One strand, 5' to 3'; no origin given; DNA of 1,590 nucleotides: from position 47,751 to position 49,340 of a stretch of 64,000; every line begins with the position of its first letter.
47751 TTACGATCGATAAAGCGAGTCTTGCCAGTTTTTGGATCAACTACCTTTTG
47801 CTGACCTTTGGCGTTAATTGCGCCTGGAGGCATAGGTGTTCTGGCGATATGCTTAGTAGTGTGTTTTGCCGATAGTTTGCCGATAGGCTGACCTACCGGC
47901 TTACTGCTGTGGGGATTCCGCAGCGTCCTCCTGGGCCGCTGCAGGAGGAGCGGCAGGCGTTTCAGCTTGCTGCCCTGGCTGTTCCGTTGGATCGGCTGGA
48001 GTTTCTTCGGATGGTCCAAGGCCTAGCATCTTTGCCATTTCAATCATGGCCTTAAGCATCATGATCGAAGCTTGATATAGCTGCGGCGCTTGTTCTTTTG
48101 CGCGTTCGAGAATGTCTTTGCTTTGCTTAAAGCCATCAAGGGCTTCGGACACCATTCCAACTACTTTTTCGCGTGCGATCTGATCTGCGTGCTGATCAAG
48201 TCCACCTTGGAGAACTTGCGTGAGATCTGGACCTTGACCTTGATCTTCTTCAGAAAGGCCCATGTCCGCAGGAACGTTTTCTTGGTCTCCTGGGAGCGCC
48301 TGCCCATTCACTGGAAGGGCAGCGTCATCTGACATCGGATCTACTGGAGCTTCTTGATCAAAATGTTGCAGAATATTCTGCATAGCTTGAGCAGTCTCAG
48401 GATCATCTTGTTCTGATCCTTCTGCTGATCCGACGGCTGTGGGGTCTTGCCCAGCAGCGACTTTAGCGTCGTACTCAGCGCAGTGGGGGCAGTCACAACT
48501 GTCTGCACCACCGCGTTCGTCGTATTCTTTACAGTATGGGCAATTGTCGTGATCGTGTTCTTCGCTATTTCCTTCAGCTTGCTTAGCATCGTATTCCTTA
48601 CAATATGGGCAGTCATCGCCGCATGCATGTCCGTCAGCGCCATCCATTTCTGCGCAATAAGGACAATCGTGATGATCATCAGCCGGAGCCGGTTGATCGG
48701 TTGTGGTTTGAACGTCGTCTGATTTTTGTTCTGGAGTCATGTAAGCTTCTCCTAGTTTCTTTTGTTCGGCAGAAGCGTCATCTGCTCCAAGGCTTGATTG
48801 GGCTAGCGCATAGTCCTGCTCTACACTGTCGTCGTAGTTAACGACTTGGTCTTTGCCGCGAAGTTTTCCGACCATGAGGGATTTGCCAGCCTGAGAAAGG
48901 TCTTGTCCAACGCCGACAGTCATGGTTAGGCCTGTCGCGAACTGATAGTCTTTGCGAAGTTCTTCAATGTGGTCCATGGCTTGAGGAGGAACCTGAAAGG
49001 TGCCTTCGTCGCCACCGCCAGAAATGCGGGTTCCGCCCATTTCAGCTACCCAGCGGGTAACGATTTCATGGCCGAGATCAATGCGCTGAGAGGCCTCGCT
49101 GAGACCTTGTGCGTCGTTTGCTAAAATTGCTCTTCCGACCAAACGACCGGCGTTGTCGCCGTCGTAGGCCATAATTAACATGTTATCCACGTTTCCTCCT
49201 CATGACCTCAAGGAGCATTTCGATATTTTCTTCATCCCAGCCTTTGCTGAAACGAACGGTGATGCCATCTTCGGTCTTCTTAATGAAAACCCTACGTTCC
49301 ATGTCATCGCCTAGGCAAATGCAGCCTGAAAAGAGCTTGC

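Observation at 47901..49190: Acidic structural-module protein with a minimal palm-cyclase-like motif (DxD ... GGDE) and four CPxC zinc-knuckle repeats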

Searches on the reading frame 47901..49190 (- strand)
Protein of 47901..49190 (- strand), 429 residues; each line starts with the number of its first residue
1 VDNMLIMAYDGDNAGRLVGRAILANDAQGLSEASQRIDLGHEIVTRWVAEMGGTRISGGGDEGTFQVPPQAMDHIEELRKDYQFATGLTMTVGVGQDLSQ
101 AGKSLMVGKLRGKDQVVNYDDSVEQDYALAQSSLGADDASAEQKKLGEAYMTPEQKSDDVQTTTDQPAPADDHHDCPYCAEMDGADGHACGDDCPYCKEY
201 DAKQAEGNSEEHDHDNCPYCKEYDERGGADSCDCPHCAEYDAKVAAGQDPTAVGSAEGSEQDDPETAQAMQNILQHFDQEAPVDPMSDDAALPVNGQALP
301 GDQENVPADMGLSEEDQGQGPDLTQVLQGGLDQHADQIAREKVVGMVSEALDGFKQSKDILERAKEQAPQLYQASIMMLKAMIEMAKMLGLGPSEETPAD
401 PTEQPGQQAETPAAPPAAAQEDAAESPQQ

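Call 3: search_protein_families(library=pfam, proteins=[window:47901-49190:-], max_evalue=10)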
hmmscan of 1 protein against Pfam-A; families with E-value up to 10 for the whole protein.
window:47901-49190:- (429 aa): 4 families
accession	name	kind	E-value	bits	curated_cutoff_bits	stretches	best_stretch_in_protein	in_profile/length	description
PF18182.6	mCpol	-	2.6e-10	41.1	26.4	1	7-119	2-114/114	minimal CRISPR polymerase domain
PF22335.1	Cas10-Cmr2_palm2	-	0.081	13.5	27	1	6-88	4-88/133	Cas10/Cmr2, second palm domain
PF01346.23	FKBP_N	-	3.6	8.9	22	1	129-164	53-90/97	Domain amino terminal to FKBP-type peptidyl-prolyl isomerase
PF12675.12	DUF3795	-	9.4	7.2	22.6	1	189-240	4-64/83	Protein of unknown function (DUF3795)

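Call 4: search_protein_families(library=phrogs, proteins=[window:47901-49190:-], max_evalue=1)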
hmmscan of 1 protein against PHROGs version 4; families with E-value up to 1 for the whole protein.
window:47901-49190:- (429 aa): 0 families

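Call 5: search_protein_families(library=padloc, proteins=[window:47901-49190:-], max_evalue=10)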
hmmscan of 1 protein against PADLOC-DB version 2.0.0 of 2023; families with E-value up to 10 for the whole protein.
window:47901-49190:- (429 aa): 1 family
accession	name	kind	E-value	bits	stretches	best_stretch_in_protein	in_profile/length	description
PDLC04266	PDC-M01B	-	0.57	7.7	1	131-180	51-101/281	-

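Call 8: search_dna_similar(query=window:47901-49190:-, collection=phages, mode=protein, max_rows=40, max_evalue=0.001)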
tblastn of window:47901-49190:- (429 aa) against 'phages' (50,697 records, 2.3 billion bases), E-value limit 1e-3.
No match.

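Call 14: find_homologous_proteins(query=window:47901-49190:-, max_evalue=0.001)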
Query window:47901-49190:- (429 aa): 248 proteins with E <= 0.001 among 8000 candidates; the best 120 are listed.
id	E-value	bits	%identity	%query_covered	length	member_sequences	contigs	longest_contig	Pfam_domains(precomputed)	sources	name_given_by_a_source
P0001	3.7e-280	947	100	99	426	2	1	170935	PF18182.7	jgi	jgi:hypothetical protein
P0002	6.1e-206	703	77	100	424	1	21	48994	PF18182.7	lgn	-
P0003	9.6e-109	383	51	99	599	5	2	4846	PF18182.7,PF13508.14,PF00583.32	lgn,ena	-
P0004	3.0e-107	378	53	92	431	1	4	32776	PF18182.7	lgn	-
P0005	1.6e-103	365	46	92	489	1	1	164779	PF18182.7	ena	-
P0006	4.3e-103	364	50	91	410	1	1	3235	PF18182.7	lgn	-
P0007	1.1e-102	363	49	93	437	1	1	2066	PF18182.7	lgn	-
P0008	1.5e-102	362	49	91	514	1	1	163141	PF18182.7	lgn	-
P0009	3.2e-102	361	46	98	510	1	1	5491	PF18182.7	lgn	-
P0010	3.0e-101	358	50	93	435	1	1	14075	PF18182.7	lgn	-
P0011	3.5e-101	358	48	97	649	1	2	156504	PF18182.7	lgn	-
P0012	5.7e-101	357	47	100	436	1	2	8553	PF18182.7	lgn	-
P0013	7.4e-101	357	49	92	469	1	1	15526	PF18182.7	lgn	-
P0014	8.7e-101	356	37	95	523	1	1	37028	PF18182.7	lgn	-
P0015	1.5e-100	356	46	96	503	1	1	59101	PF18182.7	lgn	-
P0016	3.5e-100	354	48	100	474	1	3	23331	PF18182.7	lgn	-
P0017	1.7e-99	352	42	91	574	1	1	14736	PF18182.7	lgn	-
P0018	1.7e-98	349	48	91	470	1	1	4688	PF18182.7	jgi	jgi:hypothetical protein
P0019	2.5e-98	348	55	51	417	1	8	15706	PF18182.7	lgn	-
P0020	2.8e-98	348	62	29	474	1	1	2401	PF18182.7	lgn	-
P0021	2.9e-98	348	46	92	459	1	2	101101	PF18182.7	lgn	-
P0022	6.0e-98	347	47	91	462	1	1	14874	PF18182.7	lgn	-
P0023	8.7e-98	346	48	99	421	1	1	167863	PF22335.2,PF18182.7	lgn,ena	-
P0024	2.7e-97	345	49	99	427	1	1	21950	PF18182.7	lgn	-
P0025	4.2e-97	344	48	91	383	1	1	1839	PF18182.7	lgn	-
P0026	6.2e-97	344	46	99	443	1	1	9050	PF18182.7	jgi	jgi:hypothetical protein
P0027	8.2e-97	343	49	95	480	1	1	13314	PF18182.7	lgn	-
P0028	7.6e-96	340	48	100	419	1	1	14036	PF18182.7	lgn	-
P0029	1.2e-95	339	45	100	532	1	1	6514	PF22335.2,PF18182.7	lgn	-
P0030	1.2e-95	339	46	100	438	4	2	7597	PF18182.7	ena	-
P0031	1.8e-95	339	41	97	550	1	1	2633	PF18182.7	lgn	-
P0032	1.9e-95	339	46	94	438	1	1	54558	PF18182.7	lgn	-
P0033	2.3e-95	338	45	100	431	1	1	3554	PF18182.7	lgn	-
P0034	2.4e-95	338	50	90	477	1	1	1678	PF18182.7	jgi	jgi:hypothetical protein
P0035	3.6e-95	338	45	90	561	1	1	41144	PF18182.7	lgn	-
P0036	4.8e-95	337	49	55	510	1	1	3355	PF18182.7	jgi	jgi:hypothetical protein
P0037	5.9e-95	337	44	91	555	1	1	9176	PF18182.7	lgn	-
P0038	9.2e-95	336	54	56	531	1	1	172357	PF18182.7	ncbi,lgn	-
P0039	6.3e-94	334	42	96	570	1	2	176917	PF18182.7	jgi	jgi:hypothetical protein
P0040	1.1e-93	333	48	97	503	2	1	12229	PF18182.7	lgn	-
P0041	1.9e-93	332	45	92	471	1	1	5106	PF18182.7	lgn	-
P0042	3.7e-93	331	48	91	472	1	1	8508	PF18182.7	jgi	jgi:hypothetical protein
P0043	8.7e-93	330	47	100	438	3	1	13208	PF18182.7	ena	-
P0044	9.8e-93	330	42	91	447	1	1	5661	PF18182.7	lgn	-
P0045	1.0e-92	330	45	99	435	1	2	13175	PF18182.7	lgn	-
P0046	3.3e-92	328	42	99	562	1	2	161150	PF18182.7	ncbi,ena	-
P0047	6.2e-92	327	41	93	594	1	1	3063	PF18182.7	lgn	-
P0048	1.4e-91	326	47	100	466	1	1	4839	PF18182.7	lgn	-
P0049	3.9e-91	325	45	100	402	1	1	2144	PF18182.7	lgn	-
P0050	1.6e-90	322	42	97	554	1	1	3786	PF18182.7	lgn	-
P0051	2.0e-90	322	49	59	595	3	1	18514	PF18182.7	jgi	-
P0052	7.3e-90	320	42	75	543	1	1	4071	PF18182.7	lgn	-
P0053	9.7e-90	320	47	90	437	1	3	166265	PF18182.7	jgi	jgi:hypothetical protein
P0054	1.1e-89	320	56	41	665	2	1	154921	PF18182.7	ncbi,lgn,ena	-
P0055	2.9e-89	318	47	59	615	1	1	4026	PF18182.7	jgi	jgi:hypothetical protein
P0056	4.4e-89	318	47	99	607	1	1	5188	PF18182.7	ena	-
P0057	8.4e-89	317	49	55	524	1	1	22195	PF18182.7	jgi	jgi:hypothetical protein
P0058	3.2e-88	315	48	55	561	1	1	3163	PF18182.7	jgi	jgi:hypothetical protein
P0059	1.8e-87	312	43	91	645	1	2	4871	PF18182.7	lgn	-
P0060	2.2e-87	312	50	29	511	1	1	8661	PF18182.7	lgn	-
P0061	5.0e-87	311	47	93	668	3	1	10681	PF18182.7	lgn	-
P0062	8.5e-87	310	48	52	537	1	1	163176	PF18182.7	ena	-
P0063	8.5e-87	310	43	99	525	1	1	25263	PF18182.7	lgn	-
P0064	8.7e-87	310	45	94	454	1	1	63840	PF22335.2,PF18182.7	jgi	jgi:hypothetical protein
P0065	1.1e-86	310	41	91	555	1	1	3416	PF18182.7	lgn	-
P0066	1.8e-86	309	40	91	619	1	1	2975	PF18182.7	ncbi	-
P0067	1.8e-86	309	63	21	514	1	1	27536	PF18182.7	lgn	-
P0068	3.0e-86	308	40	96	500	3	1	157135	PF18182.7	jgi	jgi:hypothetical protein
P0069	4.3e-86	308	40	95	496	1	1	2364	PF18182.7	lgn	-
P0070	4.7e-86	308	60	36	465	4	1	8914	PF18182.7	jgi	jgi:hypothetical protein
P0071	5.0e-86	308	50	55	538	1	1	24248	PF18182.7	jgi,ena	-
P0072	9.4e-86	307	41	90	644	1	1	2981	PF18182.7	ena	-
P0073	1.2e-85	306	40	93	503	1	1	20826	PF18182.7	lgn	-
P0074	1.3e-85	306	42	97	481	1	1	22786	PF18182.7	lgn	-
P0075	1.6e-85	306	43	97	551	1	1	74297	PF18182.7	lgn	-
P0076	2.1e-85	306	42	91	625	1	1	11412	PF18182.7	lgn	-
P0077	2.5e-85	305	47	99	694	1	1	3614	PF18182.7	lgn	-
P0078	2.7e-85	305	63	36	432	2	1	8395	PF18182.7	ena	-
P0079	2.7e-85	305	59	36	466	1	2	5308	PF18182.7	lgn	-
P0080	1.4e-84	303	43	98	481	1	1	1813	PF18182.7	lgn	-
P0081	1.6e-84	303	54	31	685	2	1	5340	PF18182.7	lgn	-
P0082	2.4e-84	302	43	60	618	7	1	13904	PF18182.7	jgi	-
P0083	2.4e-84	302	42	90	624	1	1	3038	PF18182.7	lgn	-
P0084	2.4e-84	302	43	99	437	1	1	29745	PF18182.7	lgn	-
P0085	1.1e-83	300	64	35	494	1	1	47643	PF18182.7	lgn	-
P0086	1.4e-83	300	43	100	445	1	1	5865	PF18182.7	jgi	-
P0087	2.0e-83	299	40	91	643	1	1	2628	PF18182.7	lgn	-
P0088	2.7e-83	299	46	53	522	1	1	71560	PF18182.7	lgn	-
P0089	4.8e-83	298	39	99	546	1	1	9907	PF18182.7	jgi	jgi:hypothetical protein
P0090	6.5e-83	297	38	94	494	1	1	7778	PF22335.2,PF18182.7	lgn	-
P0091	7.6e-83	297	41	91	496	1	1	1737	PF18182.7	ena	-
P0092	1.3e-82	297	41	91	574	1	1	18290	PF18182.7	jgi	jgi:hypothetical protein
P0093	1.3e-82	296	39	90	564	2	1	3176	PF18182.7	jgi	jgi:hypothetical protein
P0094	2.4e-82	296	41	94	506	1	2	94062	PF18182.7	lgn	-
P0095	1.1e-81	293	40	91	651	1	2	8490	PF18182.7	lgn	-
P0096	1.1e-81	293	57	36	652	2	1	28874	PF18182.7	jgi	jgi:hypothetical protein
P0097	1.8e-81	293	44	56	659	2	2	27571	PF18182.7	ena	-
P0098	6.9e-81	291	41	96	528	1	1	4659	PF18182.7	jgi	jgi:hypothetical protein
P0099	1.1e-80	290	41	97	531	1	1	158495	PF18182.7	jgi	jgi:hypothetical protein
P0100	1.8e-80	289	37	98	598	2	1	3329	PF18182.7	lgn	-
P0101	9.5e-80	287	38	91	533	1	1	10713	PF18182.7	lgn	-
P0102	1.3e-79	287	39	91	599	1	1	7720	PF18182.7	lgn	-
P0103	1.7e-79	286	63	35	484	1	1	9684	PF18182.7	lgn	-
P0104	2.8e-79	285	41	91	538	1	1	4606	PF18182.7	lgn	-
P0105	2.8e-79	285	40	91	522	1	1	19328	PF18182.7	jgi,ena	jgi:hypothetical protein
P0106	3.3e-79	285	40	100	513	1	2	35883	PF18182.7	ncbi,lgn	-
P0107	1.6e-78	283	39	91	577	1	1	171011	PF18182.7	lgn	-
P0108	2.7e-78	282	38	91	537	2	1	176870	PF18182.7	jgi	-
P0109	3.0e-78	282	39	94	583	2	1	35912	PF18182.7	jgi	jgi:hypothetical protein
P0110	3.4e-78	282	38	91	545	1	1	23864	PF18182.7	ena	-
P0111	7.4e-78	281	44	59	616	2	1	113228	PF18182.7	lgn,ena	-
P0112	8.3e-78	281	35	96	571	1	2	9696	PF18182.7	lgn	-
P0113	8.3e-78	281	35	97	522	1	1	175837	PF18182.7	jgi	jgi:hypothetical protein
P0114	9.0e-78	281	41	100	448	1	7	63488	PF18182.7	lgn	-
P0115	2.1e-77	279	41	51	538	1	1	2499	PF18182.7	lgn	-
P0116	3.8e-77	278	37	92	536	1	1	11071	PF18182.7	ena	-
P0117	1.6e-76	276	41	92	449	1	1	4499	PF18182.7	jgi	jgi:hypothetical protein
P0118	4.2e-76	275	37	100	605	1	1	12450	PF18182.7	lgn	-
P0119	8.4e-76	274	55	36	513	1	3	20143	PF18182.7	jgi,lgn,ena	-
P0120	1.9e-75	273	42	97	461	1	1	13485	PF18182.7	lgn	-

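Call 22: list_cluster_members(proteins=[P0001, P0038, P0046, P0054, P0066, P0106, P0003])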
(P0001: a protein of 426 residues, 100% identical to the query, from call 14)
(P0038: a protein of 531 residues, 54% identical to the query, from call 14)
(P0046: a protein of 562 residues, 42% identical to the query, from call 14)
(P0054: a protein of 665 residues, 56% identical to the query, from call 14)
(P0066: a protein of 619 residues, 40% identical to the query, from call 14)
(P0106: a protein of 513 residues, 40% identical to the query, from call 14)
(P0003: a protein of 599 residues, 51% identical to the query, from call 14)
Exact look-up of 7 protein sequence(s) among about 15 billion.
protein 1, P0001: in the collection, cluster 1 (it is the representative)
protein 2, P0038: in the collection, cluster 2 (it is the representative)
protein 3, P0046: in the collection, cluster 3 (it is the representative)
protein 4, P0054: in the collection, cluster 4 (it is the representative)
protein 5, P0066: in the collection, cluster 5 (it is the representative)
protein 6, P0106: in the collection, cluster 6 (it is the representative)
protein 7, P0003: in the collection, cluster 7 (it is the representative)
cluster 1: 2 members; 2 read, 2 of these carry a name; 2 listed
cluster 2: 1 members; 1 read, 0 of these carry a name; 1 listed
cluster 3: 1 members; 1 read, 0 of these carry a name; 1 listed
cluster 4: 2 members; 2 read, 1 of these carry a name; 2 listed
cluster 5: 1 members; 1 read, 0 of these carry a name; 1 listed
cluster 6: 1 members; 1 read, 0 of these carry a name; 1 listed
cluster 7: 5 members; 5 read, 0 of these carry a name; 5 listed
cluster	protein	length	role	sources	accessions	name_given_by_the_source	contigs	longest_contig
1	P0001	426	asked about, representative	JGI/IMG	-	hypothetical protein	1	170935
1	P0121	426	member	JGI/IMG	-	hypothetical protein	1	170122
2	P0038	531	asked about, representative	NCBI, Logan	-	-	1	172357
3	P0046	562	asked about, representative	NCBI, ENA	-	-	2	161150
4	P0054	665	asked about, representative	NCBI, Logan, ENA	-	-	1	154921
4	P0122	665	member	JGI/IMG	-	hypothetical protein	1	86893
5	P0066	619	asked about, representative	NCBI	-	-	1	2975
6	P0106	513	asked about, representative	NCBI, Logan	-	-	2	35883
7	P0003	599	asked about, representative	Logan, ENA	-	-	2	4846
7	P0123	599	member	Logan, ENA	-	-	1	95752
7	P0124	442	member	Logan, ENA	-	-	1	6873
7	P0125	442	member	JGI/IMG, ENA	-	-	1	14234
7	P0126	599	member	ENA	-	-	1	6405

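Call 23: find_encoding_contigs(protein=P0001, flank=10000, max_places=3)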
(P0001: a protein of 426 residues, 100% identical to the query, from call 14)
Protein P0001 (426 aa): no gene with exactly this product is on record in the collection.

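Call 24: find_encoding_contigs(protein=P0038, flank=10000, max_places=3)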
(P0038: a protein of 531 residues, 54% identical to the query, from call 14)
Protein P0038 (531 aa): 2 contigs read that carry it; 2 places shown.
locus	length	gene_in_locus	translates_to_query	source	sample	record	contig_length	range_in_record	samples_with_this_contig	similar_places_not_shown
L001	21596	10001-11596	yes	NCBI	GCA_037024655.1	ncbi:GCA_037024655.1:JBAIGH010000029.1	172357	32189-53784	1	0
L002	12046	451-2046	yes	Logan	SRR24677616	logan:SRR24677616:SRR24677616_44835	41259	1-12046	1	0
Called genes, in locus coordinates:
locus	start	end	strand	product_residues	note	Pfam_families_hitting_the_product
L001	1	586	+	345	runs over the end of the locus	-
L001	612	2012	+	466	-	-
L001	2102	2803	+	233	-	PF00149:Metallophos, PF12850:Metallophos_2 (weak)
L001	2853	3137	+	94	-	-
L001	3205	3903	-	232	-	PF04275:P-mevalo_kinase (faint), PF21448:DNMK (weak)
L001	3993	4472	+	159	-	-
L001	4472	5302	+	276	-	-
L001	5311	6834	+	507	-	-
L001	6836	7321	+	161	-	-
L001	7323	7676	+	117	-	-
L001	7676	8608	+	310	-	-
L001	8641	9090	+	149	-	-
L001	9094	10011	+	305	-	-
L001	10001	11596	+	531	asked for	PF18182:mCpol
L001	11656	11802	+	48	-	-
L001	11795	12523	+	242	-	-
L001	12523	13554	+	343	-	-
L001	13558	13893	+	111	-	-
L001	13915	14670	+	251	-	-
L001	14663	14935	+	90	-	-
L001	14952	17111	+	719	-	-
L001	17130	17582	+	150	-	PF26461:Phi812_tail_tube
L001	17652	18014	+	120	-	-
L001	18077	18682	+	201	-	-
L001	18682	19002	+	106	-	-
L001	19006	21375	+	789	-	-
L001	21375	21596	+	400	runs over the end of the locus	-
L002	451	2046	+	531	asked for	PF18182:mCpol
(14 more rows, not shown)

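Call 40: predict_structure(alignment_id=A1)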
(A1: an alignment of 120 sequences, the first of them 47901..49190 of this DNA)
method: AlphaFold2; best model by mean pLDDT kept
length: 429 residues; sequences in the alignment: 120
mean_pLDDT: 74.6   pTM: 0.47
mean pLDDT of the five models: 74.6, 74.1, 74.0, 73.5, 73.3
residues with pLDDT >= 90: 161; 70-90: 92; 50-70: 89; < 50: 87
segments of 3 or more residues with pLDDT < 50: 159-169, 253-268, 277-299, 396-400, 402-404, 406-411, 418-425
pLDDT, mean of each block of 10 residues (from residue 1): 93 97 98 98 98 97 98 98 98 98 97 97 96 90 89 64 46 62 59 69 61 66 72 72 72 45 47 50 40 43 51 52 68 77 84 91 93 92 84 54 44 51 49
secondary structure, 60 per line:
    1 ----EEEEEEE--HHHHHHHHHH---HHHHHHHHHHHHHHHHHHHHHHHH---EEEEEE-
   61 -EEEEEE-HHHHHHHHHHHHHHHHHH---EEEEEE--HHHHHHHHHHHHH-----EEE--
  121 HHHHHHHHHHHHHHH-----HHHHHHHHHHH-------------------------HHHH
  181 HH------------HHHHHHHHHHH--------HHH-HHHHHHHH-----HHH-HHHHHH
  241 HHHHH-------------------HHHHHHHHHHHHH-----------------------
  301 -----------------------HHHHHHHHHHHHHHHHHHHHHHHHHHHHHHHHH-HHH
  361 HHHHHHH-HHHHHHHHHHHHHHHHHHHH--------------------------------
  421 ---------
elements in order: E5-11 H14-23 H27-50 E54-59 E62-67 H69-86 E90-95 H98-110 E116-118 H121-135 H141-151 H177-182 H195-205 H218-225 H235-245 H265-277 H324-356 H358-367 H369-388
